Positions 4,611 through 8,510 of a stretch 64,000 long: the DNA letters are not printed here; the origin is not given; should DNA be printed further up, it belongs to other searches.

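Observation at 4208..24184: The TPS locus is bounded by two 5'-truncated gene remnants, an island-like replacement of a divergent promoter region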

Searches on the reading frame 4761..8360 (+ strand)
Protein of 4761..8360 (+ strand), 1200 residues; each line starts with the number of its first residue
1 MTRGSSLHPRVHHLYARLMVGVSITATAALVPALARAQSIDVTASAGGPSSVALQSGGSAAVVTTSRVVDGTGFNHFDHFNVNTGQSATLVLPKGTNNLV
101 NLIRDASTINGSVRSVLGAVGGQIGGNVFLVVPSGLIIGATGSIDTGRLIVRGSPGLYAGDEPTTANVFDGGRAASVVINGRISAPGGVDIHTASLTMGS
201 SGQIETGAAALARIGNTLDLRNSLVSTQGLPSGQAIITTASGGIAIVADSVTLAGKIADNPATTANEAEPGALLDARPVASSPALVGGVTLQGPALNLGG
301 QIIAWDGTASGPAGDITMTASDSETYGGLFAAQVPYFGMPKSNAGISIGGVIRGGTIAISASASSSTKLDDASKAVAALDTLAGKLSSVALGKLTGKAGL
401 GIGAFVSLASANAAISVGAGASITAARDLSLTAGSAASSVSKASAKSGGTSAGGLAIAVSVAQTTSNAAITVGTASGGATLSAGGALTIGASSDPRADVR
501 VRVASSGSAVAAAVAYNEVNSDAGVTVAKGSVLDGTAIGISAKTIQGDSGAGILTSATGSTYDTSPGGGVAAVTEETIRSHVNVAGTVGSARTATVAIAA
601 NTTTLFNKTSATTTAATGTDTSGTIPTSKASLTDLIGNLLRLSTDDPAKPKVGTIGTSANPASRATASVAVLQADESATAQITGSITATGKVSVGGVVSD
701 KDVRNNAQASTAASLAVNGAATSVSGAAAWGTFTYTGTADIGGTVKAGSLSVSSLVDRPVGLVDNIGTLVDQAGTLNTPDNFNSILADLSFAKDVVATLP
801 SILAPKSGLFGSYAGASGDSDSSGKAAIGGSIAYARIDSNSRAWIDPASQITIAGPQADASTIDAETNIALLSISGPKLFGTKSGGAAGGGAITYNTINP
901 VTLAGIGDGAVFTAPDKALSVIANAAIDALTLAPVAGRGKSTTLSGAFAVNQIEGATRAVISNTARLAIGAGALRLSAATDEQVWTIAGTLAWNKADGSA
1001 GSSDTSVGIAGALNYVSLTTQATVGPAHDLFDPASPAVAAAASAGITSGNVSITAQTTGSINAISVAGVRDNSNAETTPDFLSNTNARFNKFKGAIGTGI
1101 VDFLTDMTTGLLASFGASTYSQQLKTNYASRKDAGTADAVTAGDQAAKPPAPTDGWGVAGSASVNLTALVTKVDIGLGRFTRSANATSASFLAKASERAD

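Call 9: search_protein_families(library=pfam, proteins=[window:4761-8360:+], max_evalue=0.01)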
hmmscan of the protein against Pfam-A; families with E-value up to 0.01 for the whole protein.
window:4761-8360:+ (1200 aa): 1 family
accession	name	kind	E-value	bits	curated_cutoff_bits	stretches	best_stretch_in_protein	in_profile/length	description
PF05860.19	TPS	-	4.8e-07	30.4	33.5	1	45-247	8-205/252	TPS secretion domain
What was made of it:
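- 4761..22019 (+): tpsA: a 5752-aa exoprotein with a signal peptide and an N-terminal TPS domain; the remainder has no Pfam domain. Pfam TPS E = 4.8e-7, 30.4 bits, below the gathering score of 33.5 (call 9).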
